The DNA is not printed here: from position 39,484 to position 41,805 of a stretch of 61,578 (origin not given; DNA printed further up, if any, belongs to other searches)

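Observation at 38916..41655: Glycyl radical enzyme and its activase embedded in a cell-wall glycan biosynthesis locus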

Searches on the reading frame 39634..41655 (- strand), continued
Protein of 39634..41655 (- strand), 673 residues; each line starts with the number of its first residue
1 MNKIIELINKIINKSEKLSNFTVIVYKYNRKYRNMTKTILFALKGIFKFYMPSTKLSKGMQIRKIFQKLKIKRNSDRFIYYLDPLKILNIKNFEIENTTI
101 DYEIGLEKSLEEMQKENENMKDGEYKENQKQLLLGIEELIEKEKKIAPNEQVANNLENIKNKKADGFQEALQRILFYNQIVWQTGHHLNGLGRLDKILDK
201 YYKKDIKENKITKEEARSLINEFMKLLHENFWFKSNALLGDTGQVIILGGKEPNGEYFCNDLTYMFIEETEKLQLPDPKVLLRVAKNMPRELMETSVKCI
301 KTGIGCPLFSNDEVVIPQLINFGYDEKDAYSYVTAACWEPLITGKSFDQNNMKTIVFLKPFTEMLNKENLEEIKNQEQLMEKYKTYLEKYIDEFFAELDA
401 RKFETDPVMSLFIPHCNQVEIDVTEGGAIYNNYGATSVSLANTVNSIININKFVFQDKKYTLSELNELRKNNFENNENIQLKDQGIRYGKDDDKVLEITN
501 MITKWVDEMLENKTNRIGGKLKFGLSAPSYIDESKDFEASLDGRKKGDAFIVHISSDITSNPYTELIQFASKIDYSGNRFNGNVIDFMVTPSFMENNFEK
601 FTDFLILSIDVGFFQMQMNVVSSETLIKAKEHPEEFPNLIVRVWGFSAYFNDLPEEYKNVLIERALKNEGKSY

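Call 14: find_related_loci(query=A1, collection=genome_contigs, flank=10000)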
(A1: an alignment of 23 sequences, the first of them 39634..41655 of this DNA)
Query A1 (673 aa) in genome_contigs; peptide patterns used: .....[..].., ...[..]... (x = any residue, [..] = any of these).
280 stretches matched a pattern; 123 encode a relative of the query (tblastn E <= 1e-3); the best 80 are kept; 80 distinct loci.
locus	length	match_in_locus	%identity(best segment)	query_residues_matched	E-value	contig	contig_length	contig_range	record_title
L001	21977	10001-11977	94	15-673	0e+0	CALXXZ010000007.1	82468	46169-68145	MAG: uncultured Clostridia bacterium isolate BRZ_QS__bin15 genome assembly, contig: BRZ_QS__NODE_219_length_82468_cov_10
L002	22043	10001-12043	67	1-673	0e+0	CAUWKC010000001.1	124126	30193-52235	MAG: uncultured Clostridia bacterium isolate ERS329791__bin65 genome assembly, contig: ERS329791_NODE_155_length_124126_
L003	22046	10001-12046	59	2-673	0e+0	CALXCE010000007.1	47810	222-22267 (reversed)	MAG: uncultured Clostridia bacterium isolate BRZ_GB__bin19 genome assembly, contig: BRZ_GB__NODE_1150_length_47810_cov_1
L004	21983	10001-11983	61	21-672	0e+0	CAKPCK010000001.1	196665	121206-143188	MAG: uncultured Clostridia bacterium isolate REFINED_METABAT215_TOP10_CONTIGS_1500_ASSEMBLY_K77_MERGED__Hadza_MoBio_hadz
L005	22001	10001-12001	60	15-672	0e+0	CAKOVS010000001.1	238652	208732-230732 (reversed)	MAG: uncultured Clostridia bacterium isolate REFINED_METABAT215_TOP10_CONTIGS_1500_ASSEMBLY_K77_MERGED__Hadza_MoBio_C-RE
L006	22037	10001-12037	60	1-673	0e+0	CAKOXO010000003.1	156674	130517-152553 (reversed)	MAG: uncultured Bacilli bacterium isolate REFINED_METABAT215_TOP10_CONTIGS_1500_ASSEMBLY_K77_MERGED__Hadza_MoBio_hadza-E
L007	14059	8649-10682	58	1-672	0e+0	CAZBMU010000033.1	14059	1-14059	MAG TPA_asm: uncultured Clostridium sp. isolate SRP278969_co2_150 genome assembly, contig: NODE_4900_length_14059_cov_11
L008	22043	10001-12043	58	1-671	0e+0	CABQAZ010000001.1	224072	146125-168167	MAG TPA_asm: uncultured Clostridium sp. isolate MGYG-HGUT-00421 genome assembly, contig: GUT_GENOME009639_1, whole genom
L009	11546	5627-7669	58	1-671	0e+0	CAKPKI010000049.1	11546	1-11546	MAG: uncultured Clostridia bacterium isolate REFINED_METABAT215_TOP10_CONTIGS_1500_ASSEMBLY_K77_MERGED__Hadza_PheChl_Fib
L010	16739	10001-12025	61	7-673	0e+0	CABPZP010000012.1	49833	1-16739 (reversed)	MAG TPA_asm: uncultured Clostridium sp. isolate MGYG-HGUT-00384 genome assembly, contig: GUT_GENOME008342_12, whole geno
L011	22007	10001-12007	60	13-672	0e+0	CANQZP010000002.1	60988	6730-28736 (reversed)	MAG: uncultured Clostridia bacterium isolate Lapin-017__bin50 genome assembly, contig: Lapin-017__NODE_187_length_60988_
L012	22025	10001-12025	58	5-672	0e+0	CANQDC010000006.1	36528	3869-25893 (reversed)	MAG: uncultured Bacilli bacterium isolate Lapin-005__bin63 genome assembly, contig: Lapin-005__NODE_1482_length_36528_co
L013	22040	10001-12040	57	5-673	0e+0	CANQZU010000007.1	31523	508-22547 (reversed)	MAG: uncultured Clostridia bacterium isolate Lapin-018__bin20 genome assembly, contig: Lapin-018__NODE_1141_length_31523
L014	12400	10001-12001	56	15-673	0e+0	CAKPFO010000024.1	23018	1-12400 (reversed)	MAG: uncultured Clostridia bacterium isolate REFINED_METABAT215_TOP10_CONTIGS_1500_ASSEMBLY_K77_MERGED__Hadza_MoBio_hadz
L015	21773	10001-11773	58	76-671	0e+0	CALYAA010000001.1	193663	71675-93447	MAG: uncultured Clostridia bacterium isolate BRZ_MP__bin6 genome assembly, contig: BRZ_MP__NODE_66_length_193663_cov_17.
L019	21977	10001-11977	54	7-671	0e+0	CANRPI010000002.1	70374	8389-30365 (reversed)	MAG: uncultured Clostridia bacterium isolate Lapin-018__bin73 genome assembly, contig: Lapin-018__NODE_295_length_70374_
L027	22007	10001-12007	51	27-671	0e+0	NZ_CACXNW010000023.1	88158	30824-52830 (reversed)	MAG: uncultured Methanobrevibacter sp. isolate RUG11428, whole genome shotgun sequence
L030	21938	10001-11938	54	28-672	0e+0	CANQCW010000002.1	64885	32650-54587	MAG: uncultured Clostridia bacterium isolate Lapin-007__bin23 genome assembly, contig: Lapin-007__NODE_84_length_64885_c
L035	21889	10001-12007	51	27-671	0e+0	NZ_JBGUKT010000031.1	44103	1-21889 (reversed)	MAG: Methanobrevibacter sp. isolate ruminal_MAG_274 ruminal_MAG_274_contig_0034, whole genome shotgun sequence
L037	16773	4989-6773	53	74-672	0e+0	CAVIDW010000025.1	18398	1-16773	bacterium isolate H07617-L1_cleanbin_000040 genome assembly, contig: Spades_H07617-L1_contig_2040, whole genome shotgun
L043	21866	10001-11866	48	59-671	0e+0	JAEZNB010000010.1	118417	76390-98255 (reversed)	MAG: Bacillota bacterium isolate OH_CFB_136 k127_1583860, whole genome shotgun sequence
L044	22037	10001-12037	55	1-672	0e+0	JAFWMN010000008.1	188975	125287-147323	MAG: Bacilli bacterium isolate RGIG5875 Sheep_Jejunum-3__c480, whole genome shotgun sequence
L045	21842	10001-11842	47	65-672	0e+0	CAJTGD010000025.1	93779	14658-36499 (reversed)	Lachnospiraceae bacterium isolate C84_6_DL94_Fmh genome assembly, contig: MGBC000187.25, whole genome shotgun sequence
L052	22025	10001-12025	45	21-671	0e+0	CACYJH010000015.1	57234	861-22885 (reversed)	uncultured Methanobrevibacter sp. isolate RUG11990 genome assembly, contig: RUG11990_asm_15, whole genome shotgun sequen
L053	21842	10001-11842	47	65-672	0e+0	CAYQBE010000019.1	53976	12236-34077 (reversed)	MAG TPA_asm: uncultured Clostridium sp. isolate SRP287540_co2_291 genome assembly, contig: NODE_490_length_53976_cov_15.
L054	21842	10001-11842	44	65-672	2e-178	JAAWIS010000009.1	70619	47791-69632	MAG: Lachnospiraceae bacterium isolate ABMPRH_190_1 SL341415_scaffold_787, whole genome shotgun sequence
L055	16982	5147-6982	45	65-670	2e-178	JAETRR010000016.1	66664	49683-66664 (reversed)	MAG: Lachnoclostridium sp. isolate S30_Bin3 scaffold_452, whole genome shotgun sequence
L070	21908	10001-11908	40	34-669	6e-167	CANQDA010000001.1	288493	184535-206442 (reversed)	MAG: uncultured Lachnospiraceae bacterium isolate Lapin-003-2__bin22 genome assembly, contig: Lapin-003-2__NODE_10_lengt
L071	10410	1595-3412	46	69-671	1e-166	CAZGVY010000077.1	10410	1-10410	MAG TPA_asm: uncultured Mordavella sp. isolate SRP287540_co2_153 genome assembly, contig: NODE_7147_length_10410_cov_6.9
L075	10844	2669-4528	45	53-669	1e-164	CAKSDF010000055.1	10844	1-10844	MAG: uncultured Eubacteriales bacterium isolate REFINED_METABAT215_TOP10_CONTIGS_1500_ASSEMBLY_K77_MERGED__Hadza_MoBio_h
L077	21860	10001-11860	45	53-669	2e-164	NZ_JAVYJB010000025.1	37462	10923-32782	Pilosibacter fragilis strain CSJ-4 CSJ-4_ctg0026, whole genome shotgun sequence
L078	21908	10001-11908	42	23-671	6e-164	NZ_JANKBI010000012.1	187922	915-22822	Murimonas intestini strain DSM 26524 NODE_12_length_187922_cov_9.653725, whole genome shotgun sequence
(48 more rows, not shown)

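Call 29: search_protein_families(library=pfam, proteins=[L027:7539-8363:+, L030:8944-9912:+, L054:2875-3906:+, L053:9482-9907:+, L044:7268-7618:+, L019:1423-2142:+, L027:2508-3572:-, L054:14055-16388:+, L037:947-2041:+, L070:13916-14788:+], max_evalue=0.001)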
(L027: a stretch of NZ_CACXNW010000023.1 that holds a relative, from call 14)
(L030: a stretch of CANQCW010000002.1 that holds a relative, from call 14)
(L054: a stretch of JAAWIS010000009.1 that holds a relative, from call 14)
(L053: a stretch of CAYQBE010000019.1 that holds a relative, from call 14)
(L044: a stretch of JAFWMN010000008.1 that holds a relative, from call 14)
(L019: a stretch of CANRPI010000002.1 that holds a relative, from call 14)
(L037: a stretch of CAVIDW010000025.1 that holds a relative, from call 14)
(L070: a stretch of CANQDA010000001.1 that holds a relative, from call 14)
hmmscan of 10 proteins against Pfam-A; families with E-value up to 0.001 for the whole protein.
L027:7539-8363:+ (274 aa): 1 family
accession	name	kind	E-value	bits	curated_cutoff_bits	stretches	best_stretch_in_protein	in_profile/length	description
PF14393.11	DUF4422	-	2.1e-66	224.4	25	1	9-217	2-219/220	Domain of unknown function (DUF4422)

L030:8944-9912:+ (322 aa): 1 family
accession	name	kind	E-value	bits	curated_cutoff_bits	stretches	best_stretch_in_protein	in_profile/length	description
PF01762.27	Galactosyl_T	-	0.00017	21.9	23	1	113-147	71-105/195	Galactosyltransferase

L054:2875-3906:+ (343 aa): 11 families
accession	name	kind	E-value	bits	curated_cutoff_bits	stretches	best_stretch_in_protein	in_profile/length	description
PF02719.21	Polysacc_synt_2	-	2.4e-100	336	20.2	1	17-289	1-291/293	Polysaccharide biosynthesis protein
PF01370.27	Epimerase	-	4.3e-22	79.1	20.9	1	18-228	2-235/240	NAD dependent epimerase/dehydratase family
PF08485.16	Polysacc_syn_2C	-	7.6e-17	61.2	25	1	292-339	1-48/48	Polysaccharide biosynthesis protein C-terminal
PF01073.25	3Beta_HSD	-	1.2e-16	61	22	1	19-140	2-122/280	3-beta hydroxysteroid dehydrogenase/isomerase family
PF16363.11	GDP_Man_Dehyd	-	4.6e-14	53.1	27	1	18-242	1-258/332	GDP-mannose 4,6 dehydratase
PF13460.12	NAD_binding_10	-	2.8e-11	44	27.2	1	21-162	1-128/184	NAD(P)H-binding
PF05368.20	NmrA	-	4e-07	30.4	27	1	14-202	2-180/298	NmrA-like family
PF04321.23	RmlD_sub_bind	-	2.5e-06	27.2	27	1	17-135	3-102/287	RmlD substrate binding domain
PF07993.18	NAD_binding_4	-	8.2e-06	25.6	20.1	1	19-151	1-153/258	Male sterility protein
PF08659.16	KR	-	0.00016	22.1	22.6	1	18-85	4-76/180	KR domain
PF00106.31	adh_short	-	0.00068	19.6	26.6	0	15-93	1-87/195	short chain dehydrogenase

L053:9482-9907:+ (141 aa): 1 family
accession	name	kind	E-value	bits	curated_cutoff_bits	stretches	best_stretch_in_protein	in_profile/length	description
PF02826.25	2-Hacid_dh_C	-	6.5e-05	22.8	25.1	1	21-110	10-98/178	D-isomer specific 2-hydroxyacid dehydrogenase, NAD binding domain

L044:7268-7618:+ (116 aa): 1 family
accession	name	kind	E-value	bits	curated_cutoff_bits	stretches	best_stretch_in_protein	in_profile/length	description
PF10066.14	DUF2304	-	4.7e-21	75.5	25.5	1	7-108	4-105/106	Uncharacterized conserved protein (DUF2304)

L019:1423-2142:+ (239 aa): 1 family
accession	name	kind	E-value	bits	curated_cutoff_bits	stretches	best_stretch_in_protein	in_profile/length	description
PF02397.22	Bac_transf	-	3.7e-64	216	27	1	40-233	1-178/179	Bacterial sugar transferase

L027:2508-3572:- (354 aa): 1 family
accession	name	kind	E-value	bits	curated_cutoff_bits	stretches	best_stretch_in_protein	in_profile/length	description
PF01757.29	Acyl_transf_3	-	1e-33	117.2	31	1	9-338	2-325/326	Acyltransferase domain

L054:14055-16388:+ (777 aa): 1 family
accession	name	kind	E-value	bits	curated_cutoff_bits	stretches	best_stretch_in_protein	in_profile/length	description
PF01467.32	CTP_transf_like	-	9.3e-06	26.3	21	1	665-732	4-69/133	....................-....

L037:947-2041:+ (364 aa): 1 family
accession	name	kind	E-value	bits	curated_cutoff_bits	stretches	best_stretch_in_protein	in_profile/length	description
PF01757.29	Acyl_transf_3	-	1.8e-27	96.7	31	1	8-335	3-324/326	Acyltransferase domain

L070:13916-14788:+ (290 aa): 1 family
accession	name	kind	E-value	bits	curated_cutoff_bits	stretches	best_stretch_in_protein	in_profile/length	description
PF04991.19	LicD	-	6.8e-45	154.3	22.6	1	38-269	1-227/227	LicD family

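Call 30: search_protein_families(library=pfam, proteins=[L043:3717-4427:+, L052:7621-8622:-, L078:794-2047:+, L027:12957-14174:+, L075:9741-10844:+, L071:9014-10012:+, L035:8573-9568:-, L077:11913-13892:+, L055:9453-11138:+, L045:14022-14834:+], max_evalue=0.001)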
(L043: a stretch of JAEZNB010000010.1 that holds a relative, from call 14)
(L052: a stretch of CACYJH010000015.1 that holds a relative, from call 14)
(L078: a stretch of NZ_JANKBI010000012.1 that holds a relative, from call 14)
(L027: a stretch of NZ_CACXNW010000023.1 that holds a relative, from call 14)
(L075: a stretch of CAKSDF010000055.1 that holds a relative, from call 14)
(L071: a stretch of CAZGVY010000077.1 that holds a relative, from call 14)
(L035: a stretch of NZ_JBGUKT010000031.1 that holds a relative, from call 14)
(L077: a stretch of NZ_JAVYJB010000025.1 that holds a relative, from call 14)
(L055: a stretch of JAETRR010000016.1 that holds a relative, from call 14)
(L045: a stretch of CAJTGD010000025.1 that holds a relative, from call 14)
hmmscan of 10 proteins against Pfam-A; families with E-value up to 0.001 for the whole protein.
L043:3717-4427:+ (236 aa): 2 families
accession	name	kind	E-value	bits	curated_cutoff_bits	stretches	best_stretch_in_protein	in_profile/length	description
PF01128.25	IspD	-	1.3e-39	136.7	27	1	3-227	2-219/221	2-C-methyl-D-erythritol 4-phosphate cytidylyltransferase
PF12804.13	NTP_transf_3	-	4.9e-08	33.7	27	1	4-139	1-124/160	MobA-like NTP transferase domain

L052:7621-8622:- (333 aa): 4 families
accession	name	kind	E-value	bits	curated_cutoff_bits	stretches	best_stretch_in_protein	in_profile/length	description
PF00483.29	NTP_transferase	-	4.1e-32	112.1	21.2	1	5-228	2-244/245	Nucleotidyl transferase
PF12804.13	NTP_transf_3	-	2.9e-08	34.5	27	1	5-137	1-124/160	MobA-like NTP transferase domain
PF07883.17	Cupin_2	-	4e-08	33.3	27.2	1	254-313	6-64/70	Cupin domain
PF01050.24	MannoseP_isomer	-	4.6e-07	30.5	23.6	1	225-313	7-95/116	Mannose-6-phosphate isomerase C-terminal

L078:794-2047:+ (417 aa): 7 families
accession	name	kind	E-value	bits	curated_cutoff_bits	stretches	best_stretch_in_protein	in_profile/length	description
PF03721.20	UDPG_MGDP_dh_N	-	6.3e-32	111.1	27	1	11-177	2-181/187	UDP-glucose/GDP-mannose dehydrogenase family, NAD binding domain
PF00984.24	UDPG_MGDP_dh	-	1e-27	96.5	25.4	1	207-296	2-93/94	UDP-glucose/GDP-mannose dehydrogenase family, central domain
PF03720.21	UDPG_MGDP_dh_C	-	3.8e-12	46.9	30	1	328-404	1-80/103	UDP-glucose/GDP-mannose dehydrogenase family, UDP binding domain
PF01210.29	NAD_Gly3P_dh_N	-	9.2e-05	22.9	23.1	1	11-93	1-80/158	NAD-dependent glycerol-3-phosphate dehydrogenase N-terminus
PF00056.29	Ldh_1_N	-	0.00011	22.7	27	1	11-135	2-126/141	lactate/malate dehydrogenase, NAD binding domain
PF01915.27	Glyco_hydro_3_C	-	0.00046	20.7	31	0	10-134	18-128/200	Glycosyl hydrolase family 3 C-terminal domain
PF01118.30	Semialdhyde_dh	-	0.00052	20.9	26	0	11-94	1-78/121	Semialdehyde dehydrogenase, NAD binding domain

L027:12957-14174:+ (405 aa): 2 families
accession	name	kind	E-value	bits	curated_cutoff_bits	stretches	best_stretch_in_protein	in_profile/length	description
PF05430.17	Methyltransf_30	-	9.2e-22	77.7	22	1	164-268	18-122/124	S-adenosyl-L-methionine-dependent methyltransferase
PF01564.23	Spermine_synth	-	0.00013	22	22.9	1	177-244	73-140/186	Spermine/spermidine synthase domain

L075:9741-10844:+ (368 aa): 1 family
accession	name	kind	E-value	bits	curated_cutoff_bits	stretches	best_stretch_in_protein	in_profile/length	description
PF04230.19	PS_pyruv_trans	-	2.2e-33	116.8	25.3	1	19-315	1-275/280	Polysaccharide pyruvyl transferase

L071:9014-10012:+ (332 aa): 1 family
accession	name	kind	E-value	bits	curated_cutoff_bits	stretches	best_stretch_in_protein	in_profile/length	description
PF01261.30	AP_endonuc_2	-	1.9e-19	70.8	31.1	1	73-302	21-230/249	Xylose isomerase-like TIM barrel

L035:8573-9568:- (331 aa): 2 families
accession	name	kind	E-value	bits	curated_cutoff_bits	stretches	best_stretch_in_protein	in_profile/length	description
PF01501.26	Glyco_transf_8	-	1.2e-40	140.1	24.3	1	10-268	1-251/253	Glycosyl transferase family 8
PF18404.7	Glyco_transf_24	-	1.2e-05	25.4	25.7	1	14-135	7-123/268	Glucosyltransferase 24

L077:11913-13892:+ (659 aa): 1 family
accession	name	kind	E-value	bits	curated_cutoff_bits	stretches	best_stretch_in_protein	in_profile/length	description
PF00702.32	Hydrolase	-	0.00081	20.3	26.4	0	25-222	1-191/191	haloacid dehalogenase-like hydrolase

L055:9453-11138:+ (561 aa): 2 families
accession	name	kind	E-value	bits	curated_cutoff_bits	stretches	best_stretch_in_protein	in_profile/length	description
PF09820.16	AAA-ATPase_like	-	6.7e-45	153.8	26.1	1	7-229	2-201/201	Predicted AAA-ATPase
PF08011.17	PDDEXK_9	-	1.5e-18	67.1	25.5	1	455-559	2-102/105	PD-(D/E)XK nuclease superfamily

L045:14022-14834:+ (270 aa): 1 family
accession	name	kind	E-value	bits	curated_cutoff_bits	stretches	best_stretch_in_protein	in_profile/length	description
PF01467.32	CTP_transf_like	-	2.4e-15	57.3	21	1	132-221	2-88/133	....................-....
